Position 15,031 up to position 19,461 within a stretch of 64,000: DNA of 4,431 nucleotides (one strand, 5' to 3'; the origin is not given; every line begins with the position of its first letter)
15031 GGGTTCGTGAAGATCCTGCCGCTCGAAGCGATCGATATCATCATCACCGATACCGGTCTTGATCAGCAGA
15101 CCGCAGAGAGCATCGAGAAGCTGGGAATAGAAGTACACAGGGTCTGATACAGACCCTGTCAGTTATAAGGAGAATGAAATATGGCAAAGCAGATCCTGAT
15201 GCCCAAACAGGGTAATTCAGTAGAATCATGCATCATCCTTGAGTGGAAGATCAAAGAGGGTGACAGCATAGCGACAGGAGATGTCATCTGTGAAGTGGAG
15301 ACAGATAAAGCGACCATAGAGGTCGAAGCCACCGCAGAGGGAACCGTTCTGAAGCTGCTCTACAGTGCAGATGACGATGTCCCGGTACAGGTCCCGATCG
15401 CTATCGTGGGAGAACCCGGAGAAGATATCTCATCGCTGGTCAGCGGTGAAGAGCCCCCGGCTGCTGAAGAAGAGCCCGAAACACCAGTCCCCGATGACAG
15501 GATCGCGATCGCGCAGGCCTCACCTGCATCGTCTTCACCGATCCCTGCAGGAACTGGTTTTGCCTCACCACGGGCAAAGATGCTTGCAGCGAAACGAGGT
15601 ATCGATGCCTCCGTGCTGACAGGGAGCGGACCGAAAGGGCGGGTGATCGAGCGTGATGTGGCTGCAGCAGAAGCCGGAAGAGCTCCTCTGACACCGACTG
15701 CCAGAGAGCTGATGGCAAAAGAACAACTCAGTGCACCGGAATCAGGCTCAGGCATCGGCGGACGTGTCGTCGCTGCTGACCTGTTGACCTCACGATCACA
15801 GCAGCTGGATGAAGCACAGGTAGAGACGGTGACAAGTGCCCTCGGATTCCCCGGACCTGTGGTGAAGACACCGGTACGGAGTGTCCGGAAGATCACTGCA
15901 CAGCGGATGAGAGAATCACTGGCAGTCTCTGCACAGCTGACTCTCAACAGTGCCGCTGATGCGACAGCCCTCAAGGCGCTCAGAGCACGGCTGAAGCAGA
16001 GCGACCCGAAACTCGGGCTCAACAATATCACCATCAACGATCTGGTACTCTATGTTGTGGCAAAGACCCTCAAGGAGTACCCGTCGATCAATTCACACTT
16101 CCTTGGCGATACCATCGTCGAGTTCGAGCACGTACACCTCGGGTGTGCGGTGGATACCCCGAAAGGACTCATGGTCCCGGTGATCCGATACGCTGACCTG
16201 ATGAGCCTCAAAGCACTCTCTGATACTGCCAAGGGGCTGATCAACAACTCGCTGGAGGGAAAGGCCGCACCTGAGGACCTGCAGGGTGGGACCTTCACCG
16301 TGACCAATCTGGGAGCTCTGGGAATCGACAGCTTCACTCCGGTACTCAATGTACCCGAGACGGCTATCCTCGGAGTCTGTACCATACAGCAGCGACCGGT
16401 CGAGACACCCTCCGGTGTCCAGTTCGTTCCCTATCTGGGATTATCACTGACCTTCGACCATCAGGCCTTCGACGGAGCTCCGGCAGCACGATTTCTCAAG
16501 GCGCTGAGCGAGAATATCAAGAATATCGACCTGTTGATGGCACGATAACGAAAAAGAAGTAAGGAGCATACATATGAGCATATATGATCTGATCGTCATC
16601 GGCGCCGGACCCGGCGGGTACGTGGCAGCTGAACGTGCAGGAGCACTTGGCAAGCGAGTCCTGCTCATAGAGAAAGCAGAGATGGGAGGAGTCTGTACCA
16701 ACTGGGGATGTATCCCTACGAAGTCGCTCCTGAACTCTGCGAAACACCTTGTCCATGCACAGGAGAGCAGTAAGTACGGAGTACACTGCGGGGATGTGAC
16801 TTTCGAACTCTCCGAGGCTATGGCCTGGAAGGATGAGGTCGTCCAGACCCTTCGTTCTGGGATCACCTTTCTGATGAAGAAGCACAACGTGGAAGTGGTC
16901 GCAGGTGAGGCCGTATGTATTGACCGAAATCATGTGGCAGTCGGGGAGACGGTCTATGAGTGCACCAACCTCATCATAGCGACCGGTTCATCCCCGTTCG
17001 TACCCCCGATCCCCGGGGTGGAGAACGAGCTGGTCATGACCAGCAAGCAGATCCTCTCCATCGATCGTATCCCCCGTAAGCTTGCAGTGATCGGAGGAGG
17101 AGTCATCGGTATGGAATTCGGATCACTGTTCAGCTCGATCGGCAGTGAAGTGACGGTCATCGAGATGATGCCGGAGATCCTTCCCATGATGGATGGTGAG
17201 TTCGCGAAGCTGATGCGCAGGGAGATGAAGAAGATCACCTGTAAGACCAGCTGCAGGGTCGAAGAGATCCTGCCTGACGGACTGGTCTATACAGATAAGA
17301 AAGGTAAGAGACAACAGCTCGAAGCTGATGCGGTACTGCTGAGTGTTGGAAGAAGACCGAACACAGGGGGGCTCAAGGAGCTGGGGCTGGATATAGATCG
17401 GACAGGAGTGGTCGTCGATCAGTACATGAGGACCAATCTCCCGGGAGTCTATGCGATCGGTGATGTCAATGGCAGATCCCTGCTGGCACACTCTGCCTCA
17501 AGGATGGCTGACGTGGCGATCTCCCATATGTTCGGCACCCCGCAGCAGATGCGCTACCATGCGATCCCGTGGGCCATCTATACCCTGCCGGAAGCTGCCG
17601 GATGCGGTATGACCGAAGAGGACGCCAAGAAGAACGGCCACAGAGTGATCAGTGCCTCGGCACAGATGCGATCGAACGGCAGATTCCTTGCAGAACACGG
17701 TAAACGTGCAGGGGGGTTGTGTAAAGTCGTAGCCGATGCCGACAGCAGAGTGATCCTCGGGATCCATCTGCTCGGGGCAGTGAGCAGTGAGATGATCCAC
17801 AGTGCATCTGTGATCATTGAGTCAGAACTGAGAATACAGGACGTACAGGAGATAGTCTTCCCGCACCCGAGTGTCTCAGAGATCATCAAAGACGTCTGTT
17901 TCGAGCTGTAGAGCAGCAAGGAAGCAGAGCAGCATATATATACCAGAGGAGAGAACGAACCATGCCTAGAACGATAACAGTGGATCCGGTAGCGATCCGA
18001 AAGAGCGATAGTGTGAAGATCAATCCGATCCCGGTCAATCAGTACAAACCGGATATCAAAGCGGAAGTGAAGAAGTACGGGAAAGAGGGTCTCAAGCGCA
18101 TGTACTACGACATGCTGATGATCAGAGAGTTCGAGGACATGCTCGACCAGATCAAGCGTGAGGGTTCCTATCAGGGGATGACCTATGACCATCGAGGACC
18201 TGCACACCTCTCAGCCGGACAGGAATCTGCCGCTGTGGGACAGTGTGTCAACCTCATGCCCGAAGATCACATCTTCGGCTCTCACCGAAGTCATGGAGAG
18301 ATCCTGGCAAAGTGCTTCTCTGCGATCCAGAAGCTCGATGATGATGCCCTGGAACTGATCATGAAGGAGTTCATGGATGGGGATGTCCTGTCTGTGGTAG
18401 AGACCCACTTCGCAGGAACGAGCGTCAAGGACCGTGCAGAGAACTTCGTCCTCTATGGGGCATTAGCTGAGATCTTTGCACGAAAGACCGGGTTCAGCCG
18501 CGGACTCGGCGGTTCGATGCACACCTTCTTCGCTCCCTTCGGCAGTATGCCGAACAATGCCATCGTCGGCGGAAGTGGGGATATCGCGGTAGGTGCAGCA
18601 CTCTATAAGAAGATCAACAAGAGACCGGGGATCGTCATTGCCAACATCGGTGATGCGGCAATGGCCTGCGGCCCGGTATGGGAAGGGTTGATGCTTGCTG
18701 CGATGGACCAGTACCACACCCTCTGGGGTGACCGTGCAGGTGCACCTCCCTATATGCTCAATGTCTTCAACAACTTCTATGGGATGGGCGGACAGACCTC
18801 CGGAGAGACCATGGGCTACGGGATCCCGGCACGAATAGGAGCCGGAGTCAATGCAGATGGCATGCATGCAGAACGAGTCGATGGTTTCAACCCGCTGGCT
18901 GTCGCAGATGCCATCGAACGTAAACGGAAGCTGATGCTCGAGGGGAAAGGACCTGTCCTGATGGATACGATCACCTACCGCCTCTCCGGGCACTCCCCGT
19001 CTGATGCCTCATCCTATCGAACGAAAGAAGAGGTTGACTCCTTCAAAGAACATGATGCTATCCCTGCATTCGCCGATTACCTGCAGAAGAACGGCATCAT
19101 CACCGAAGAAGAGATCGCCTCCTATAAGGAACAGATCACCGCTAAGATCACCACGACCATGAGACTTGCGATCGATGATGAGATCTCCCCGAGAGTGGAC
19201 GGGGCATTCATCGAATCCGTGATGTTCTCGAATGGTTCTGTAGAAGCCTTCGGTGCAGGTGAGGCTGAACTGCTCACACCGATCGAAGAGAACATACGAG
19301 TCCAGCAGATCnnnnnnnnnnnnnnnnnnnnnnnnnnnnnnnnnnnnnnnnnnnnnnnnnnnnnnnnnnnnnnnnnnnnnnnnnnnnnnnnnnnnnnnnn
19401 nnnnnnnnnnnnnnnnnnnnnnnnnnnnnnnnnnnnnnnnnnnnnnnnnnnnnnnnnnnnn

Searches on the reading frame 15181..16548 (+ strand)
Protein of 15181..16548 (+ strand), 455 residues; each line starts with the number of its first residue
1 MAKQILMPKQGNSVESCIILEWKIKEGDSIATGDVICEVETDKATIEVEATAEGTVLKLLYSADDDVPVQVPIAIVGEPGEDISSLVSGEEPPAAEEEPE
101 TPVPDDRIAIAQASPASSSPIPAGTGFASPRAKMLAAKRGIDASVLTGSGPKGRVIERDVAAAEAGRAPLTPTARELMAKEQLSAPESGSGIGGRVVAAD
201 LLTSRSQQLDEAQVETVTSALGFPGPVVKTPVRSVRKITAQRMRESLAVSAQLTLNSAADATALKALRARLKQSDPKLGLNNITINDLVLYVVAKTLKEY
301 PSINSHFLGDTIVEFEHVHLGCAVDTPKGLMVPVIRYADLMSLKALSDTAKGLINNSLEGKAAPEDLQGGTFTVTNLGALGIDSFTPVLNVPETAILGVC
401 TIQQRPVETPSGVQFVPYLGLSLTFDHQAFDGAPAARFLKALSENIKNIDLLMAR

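Call 3: search_protein_families(library=pfam, proteins=[window:15181-16548:+])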
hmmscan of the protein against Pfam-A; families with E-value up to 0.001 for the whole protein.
window:15181-16548:+ (455 aa): 3 families
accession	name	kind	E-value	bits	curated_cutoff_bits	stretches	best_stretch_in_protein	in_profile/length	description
PF00198.28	2-oxoacid_dh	-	2.1e-67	227.4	23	1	228-453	5-231/232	2-oxoacid dehydrogenases acyltransferase (catalytic domain)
PF00364.28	Biotin_lipoyl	-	2.5e-18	66.1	22.1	1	3-75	1-72/73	Biotin-requiring enzyme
PF02817.22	E3_binding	-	1.5e-15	57.5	23.7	1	127-160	2-35/36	e3 binding domain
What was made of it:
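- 15181..16548 (+): E2 dihydrolipoamide acyltransferase (lipoyl, E3-binding and catalytic domains). Pfam Biotin_lipoyl, E3_binding and 2-oxoacid_dh (call 3).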

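Call 5: search_protein_families(library=ncbifam, proteins=[window:15181-16548:+], max_evalue=0.01)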
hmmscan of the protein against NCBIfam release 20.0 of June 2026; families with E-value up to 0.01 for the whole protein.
window:15181-16548:+ (455 aa): 15 families
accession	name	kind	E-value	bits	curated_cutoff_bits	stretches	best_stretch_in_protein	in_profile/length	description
TIGR01349.1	PDHac_trf_mito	equivalog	9.1e-85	285.4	445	2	167-448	140-431/437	pyruvate dehydrogenase complex dihydrolipoamide acetyltransferase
NF008814.0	PRK11854.1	equivalog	4.3e-74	250.1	722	1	2-452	207-635/637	pyruvate dehydrogenase complex dihydrolipoyllysine-residue acetyltransferase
NF004309.0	PRK05704.1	equivalog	1.8e-65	221.9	449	1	2-449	2-401/408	2-oxoglutarate dehydrogenase complex dihydrolipoyllysine-residue succinyltransferase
TIGR01348.1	PDHac_trf_long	equivalog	1.9e-62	211.6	552.1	1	3-452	156-585/587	dihydrolipoyllysine-residue acetyltransferase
TIGR01347.1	sucB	equivalog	5.5e-62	210.3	378.65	2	164-450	107-398/404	dihydrolipoyllysine-residue succinyltransferase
TIGR02927.1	SucB_Actino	equivalog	3.3e-60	204.5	423.45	2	110-446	250-568/579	2-oxoglutarate dehydrogenase, E2 component, dihydrolipoamide succinyltransferase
NF011416.0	PRK14843.1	equivalog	2.3e-54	184.6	429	1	128-448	8-341/347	dihydrolipoamide acetyltransferase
NF008815.0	PRK11857.1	equivalog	1e-35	123.7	378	1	127-451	5-304/308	dihydrolipoamide acetyltransferase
NF011457.0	PRK14875.1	equivalog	4.2e-22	78.6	307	1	1-168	2-130/372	acetoin dehydrogenase dihydrolipoyllysine-residue acetyltransferase subunit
NF008907.0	PRK12270.1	equivalog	6.9e-21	73.8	878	1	222-447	123-362/1241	multifunctional oxoglutarate decarboxylase/oxoglutarate dehydrogenase thiamine pyrophosphate-binding subunit/dihydrolipoyllysine-residue suc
NF008854.0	PRK11892.1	equivalog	3.7e-20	72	454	1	1-103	1-104/464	pyruvate dehydrogenase complex E1 component subunit beta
NF006761.0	PRK09282.1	domain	0.00021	19.9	402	1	18-73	531-586/591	pyruvate carboxylase subunit B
NF005457.0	PRK07051.1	equivalog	0.0014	18.8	87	1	25-67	27-69/80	acetyl-CoA carboxylase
TIGR01108.1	oadA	equivalog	0.0032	16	756.5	1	18-68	527-577/582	sodium-extruding oxaloacetate decarboxylase subunit alpha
NF040637.1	CatA_like_2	equivalog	0.0071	16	250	0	418-448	172-202/203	CatA-like O-acetyltransferase, family 2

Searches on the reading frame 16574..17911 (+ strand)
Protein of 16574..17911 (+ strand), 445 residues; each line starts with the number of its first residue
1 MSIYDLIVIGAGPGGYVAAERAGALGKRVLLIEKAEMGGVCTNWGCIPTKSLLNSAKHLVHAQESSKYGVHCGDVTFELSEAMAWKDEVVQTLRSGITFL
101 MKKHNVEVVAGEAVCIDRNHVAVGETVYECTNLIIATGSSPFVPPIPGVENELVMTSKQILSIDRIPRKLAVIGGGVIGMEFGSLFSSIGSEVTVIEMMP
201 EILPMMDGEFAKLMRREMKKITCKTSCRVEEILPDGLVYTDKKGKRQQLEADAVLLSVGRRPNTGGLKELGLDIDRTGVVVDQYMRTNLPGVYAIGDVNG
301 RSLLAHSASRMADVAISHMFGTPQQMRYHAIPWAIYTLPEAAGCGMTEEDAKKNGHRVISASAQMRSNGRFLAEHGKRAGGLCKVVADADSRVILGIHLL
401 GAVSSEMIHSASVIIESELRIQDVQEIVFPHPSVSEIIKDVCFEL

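Call 3: search_protein_families(library=pfam, proteins=[window:16574-17911:+])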
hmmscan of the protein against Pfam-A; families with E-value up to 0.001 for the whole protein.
window:16574-17911:+ (445 aa): 12 families
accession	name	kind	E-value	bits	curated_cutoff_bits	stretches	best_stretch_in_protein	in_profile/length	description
PF07992.20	Pyr_redox_2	-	7.6e-75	252.5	26.1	1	4-312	1-291/291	Pyridine nucleotide-disulphide oxidoreductase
PF02852.28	Pyr_redox_dim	-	4.4e-26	91.7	25.3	1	331-440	1-108/110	Pyridine nucleotide-disulphide oxidoreductase, dimerisation domain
PF00070.33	Pyr_redox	-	8.4e-20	71.5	22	1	169-234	1-68/82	Pyridine nucleotide-disulphide oxidoreductase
PF13738.12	Pyr_redox_3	-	9.1e-18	65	30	1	7-296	1-305/305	Pyridine nucleotide-disulphide oxidoreductase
PF13450.12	NAD_binding_8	-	1.7e-08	35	21.9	1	8-44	1-38/68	NAD(P)-binding Rossmann-like domain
PF12831.13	FAD_oxidored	-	2.3e-07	30.9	27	1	5-56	1-53/416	FAD dependent oxidoreductase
PF03486.20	HI0933_like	-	3.7e-07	30.3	50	1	5-36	2-33/244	HI0933-like protein Rossmann domain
PF13434.12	Lys_Orn_oxgnase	-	4.7e-06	26.4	21.3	1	90-182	105-203/339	L-lysine 6-monooxygenase/L-ornithine 5-monooxygenase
PF00890.30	FAD_binding_2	-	5.7e-06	26.2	20.4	1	5-44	1-40/414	FAD binding domain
PF01134.28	GIDA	-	3.5e-05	23.5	22.1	0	5-139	1-150/391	Glucose inhibited division protein A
PF01262.27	AlaDh_PNT_C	-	7.5e-05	22.7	23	0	167-208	28-69/214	Alanine dehydrogenase/PNT, C-terminal domain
PF02737.24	3HCDH_N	-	0.0004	20.8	22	1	169-226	1-58/180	3-hydroxyacyl-CoA dehydrogenase, NAD binding domain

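Call 5: search_protein_families(library=ncbifam, proteins=[window:16574-17911:+], max_evalue=0.01)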
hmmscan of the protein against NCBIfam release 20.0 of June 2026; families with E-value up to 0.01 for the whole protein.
window:16574-17911:+ (445 aa): 90 families (the best 25 are shown)
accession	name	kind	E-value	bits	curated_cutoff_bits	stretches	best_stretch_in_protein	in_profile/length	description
TIGR01350.1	lipoamide_DH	equivalog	1.3e-144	482.4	408.8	1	4-442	2-451/461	dihydrolipoyl dehydrogenase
NF004945.0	PRK06292.2-3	equivalog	3.5e-95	319.6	494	1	1-438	1-445/457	dihydrolipoyl dehydrogenase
TIGR02053.1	MerA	equivalog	1.9e-94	317.3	454.45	1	4-439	1-447/465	mercury(II) reductase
NF004943.0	PRK06292.2-1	equivalog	7.2e-92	308.5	432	1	2-441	2-451/456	dihydrolipoyl dehydrogenase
NF004991.0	PRK06370.1-3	subfamily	2e-88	297.2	620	1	3-441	35-483/509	FAD-containing oxidoreductase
NF004947.0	PRK06292.2-5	equivalog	1.3e-87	294.6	592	1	1-441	1-454/474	dihydrolipoyl dehydrogenase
NF004992.0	PRK06370.1-4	equivalog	5.1e-87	292.2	629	1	3-442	4-452/459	FAD-containing oxidoreductase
NF003585.0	PRK05249.1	equivalog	7.1e-85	285.3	465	1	3-439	6-451/464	Si-specific NAD(P)(+) transhydrogenase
NF004776.0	PRK06116.1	equivalog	5.3e-80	269.6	480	1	3-436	4-444/450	glutathione-disulfide reductase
TIGR01424.1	gluta_reduc_2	equivalog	1.2e-73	248.2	606.05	1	4-436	3-440/446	glutathione-disulfide reductase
NF004946.0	PRK06292.2-4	subfamily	1.9e-72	244.6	634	1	1-440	1-465/487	dihydrolipoyl dehydrogenase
NF004990.0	PRK06370.1-1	equivalog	4.1e-71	240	842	1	4-441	5-451/459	FAD-containing oxidoreductase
NF005884.0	PRK07846.1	equivalog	7e-71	239.2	501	1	1-441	1-447/454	mycothione reductase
NF041853.1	hythiocyan_redase_MerA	equivalog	1.6e-69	234.9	650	1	1-441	1-437/440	hypothiocyanous acid reductase MerA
NF005572.0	PRK07251.1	equivalog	2.9e-68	230.6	537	1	1-442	1-436/438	FAD-containing oxidoreductase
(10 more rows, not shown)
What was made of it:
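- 16574..17911 (+): E3 dihydrolipoyl dehydrogenase. TIGR01350 scores 482 bits, above the 409 cut-off (call 5).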

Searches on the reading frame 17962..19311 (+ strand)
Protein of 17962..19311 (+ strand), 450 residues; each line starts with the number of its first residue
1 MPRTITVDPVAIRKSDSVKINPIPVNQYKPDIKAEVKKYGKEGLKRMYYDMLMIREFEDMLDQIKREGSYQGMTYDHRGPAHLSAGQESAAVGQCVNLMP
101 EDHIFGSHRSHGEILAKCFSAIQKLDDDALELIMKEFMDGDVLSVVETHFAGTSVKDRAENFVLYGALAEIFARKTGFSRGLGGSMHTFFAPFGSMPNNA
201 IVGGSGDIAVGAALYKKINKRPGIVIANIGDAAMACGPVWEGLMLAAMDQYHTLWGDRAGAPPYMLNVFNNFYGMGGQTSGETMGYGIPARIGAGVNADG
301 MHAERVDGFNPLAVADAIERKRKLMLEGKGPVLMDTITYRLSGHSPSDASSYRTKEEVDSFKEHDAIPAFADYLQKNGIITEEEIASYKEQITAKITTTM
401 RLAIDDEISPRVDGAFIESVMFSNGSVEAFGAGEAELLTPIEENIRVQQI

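Call 77: search_dna_similar(query=window:17962-19311:+, collection=plasmids, mode=protein, max_rows=60, rows=spread, max_evalue=1e-10)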
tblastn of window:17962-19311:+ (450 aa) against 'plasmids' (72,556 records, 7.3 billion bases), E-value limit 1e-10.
Records with a match: 378; places in all: 442; records where one place covers at least 80% of the query: 244.
Best place of each record, by identity: <60% 378.
By first word of the organism name: Rhizobium 27; Azospirillum 22; Sphingobium 20; Rhodococcus 18; Sinorhizobium 17; Paracoccus 17; Acinetobacter 17; Phaeobacter 15; Enterococcus 15; Shinella 13; and 84 more.
By predicted mobility (MOB-suite, as given by PLSDB): non-mobilizable 255; conjugative 73; mobilizable 50.
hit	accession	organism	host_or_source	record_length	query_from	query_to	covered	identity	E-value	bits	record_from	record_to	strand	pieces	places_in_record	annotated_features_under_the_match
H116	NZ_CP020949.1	Rhizobium sp. CIAT894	-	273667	1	449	100%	50.0%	4e-140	450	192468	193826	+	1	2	alpha-ketoacid dehydrogenase subunit alpha/beta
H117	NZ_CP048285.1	Rhizobium leguminosarum bv. viciae 248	Fava bean,whole organism,nodules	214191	1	449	100%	49.8%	8e-140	449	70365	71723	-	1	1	alpha-ketoacid dehydrogenase subunit alpha/beta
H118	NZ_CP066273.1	Agrobacterium tumefaciens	-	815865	1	424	94%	49.2%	5e-130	421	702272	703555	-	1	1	alpha-ketoacid dehydrogenase subunit alpha/beta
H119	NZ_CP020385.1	Rhodovulum sp. MB263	cell culture,mud flat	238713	1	414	92%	29.4%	3e-31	134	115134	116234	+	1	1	alpha-ketoacid dehydrogenase subunit alpha/beta | SDR family NAD(P)-dependent oxidoreductase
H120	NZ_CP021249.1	Novosphingobium sp. KA1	-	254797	38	410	83%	31.7%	2e-27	123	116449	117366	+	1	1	pdhA: pyruvate dehydrogenase (acetyl-transferring) E1 component subunit ...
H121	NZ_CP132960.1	Aminobacter niigataensis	cell culture,sediment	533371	18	403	86%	30.5%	1e-31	135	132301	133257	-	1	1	thiamine pyrophosphate-dependent dehydrogenase E1 component subunit ...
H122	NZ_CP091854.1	Terrarubrum flagellatum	cell culture,forest soil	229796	30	392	81%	32.1%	2e-32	137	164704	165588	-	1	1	thiamine pyrophosphate-dependent dehydrogenase E1 component subunit ...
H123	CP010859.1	Marinovum algicola DG 898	-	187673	10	404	88%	29.4%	7e-31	133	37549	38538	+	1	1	Pyruvate/2-oxoglutarate dehydrogenase complex, dehydrogenase ... | Xaa-Pro aminopeptidase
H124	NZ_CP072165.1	Rhizobium sp. B21/90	Himalayan blackberry,cell culture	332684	37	403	82%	31.3%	1e-30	133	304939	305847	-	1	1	thiamine pyrophosphate-dependent dehydrogenase E1 component subunit ...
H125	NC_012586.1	Sinorhizobium fredii NGR234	-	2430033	37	414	84%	30.3%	1e-31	135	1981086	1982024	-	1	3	record has no annotation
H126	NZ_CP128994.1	Enterococcus faecium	Food,Cheonggukjang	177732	25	416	87%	28.9%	4e-27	122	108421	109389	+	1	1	thiamine pyrophosphate-dependent dehydrogenase E1 component subunit ... | lpdA: dihydrolipoyl dehydrogenase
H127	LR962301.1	Enterococcus faecalis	-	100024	25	411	86%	29.3%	3e-27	122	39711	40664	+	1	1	record has no annotation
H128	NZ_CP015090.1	Salipiger abyssi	single cell,marine seawater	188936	45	414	82%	30.6%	7e-29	127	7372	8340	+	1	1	thiamine pyrophosphate-dependent enzyme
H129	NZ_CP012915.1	Azospirillum brasilense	Digitaria eriantha,microbe,root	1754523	42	415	83%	29.9%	2e-23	111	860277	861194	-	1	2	none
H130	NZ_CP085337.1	Haladaptatus halobius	cell culture,saline soil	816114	23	420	88%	28.0%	7e-28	124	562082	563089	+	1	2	thiamine pyrophosphate-dependent dehydrogenase E1 component subunit ...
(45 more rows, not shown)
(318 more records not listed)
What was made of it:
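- On Acetoin dehydrogenase system: The alpha half is about 30% identical to generic, unassigned E1 alpha sequences; the few hits annotated as AcoA or as PdhA are 24-32% identical, several over partial length, so the two classes cannot be told apart (call 77).
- Tried and rejected: The alpha half is about 30% identical to generic E1 alpha sequences, and the few annotated PdhA and AcoA hits fall in the same low range, so this was uninformative (call 77).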
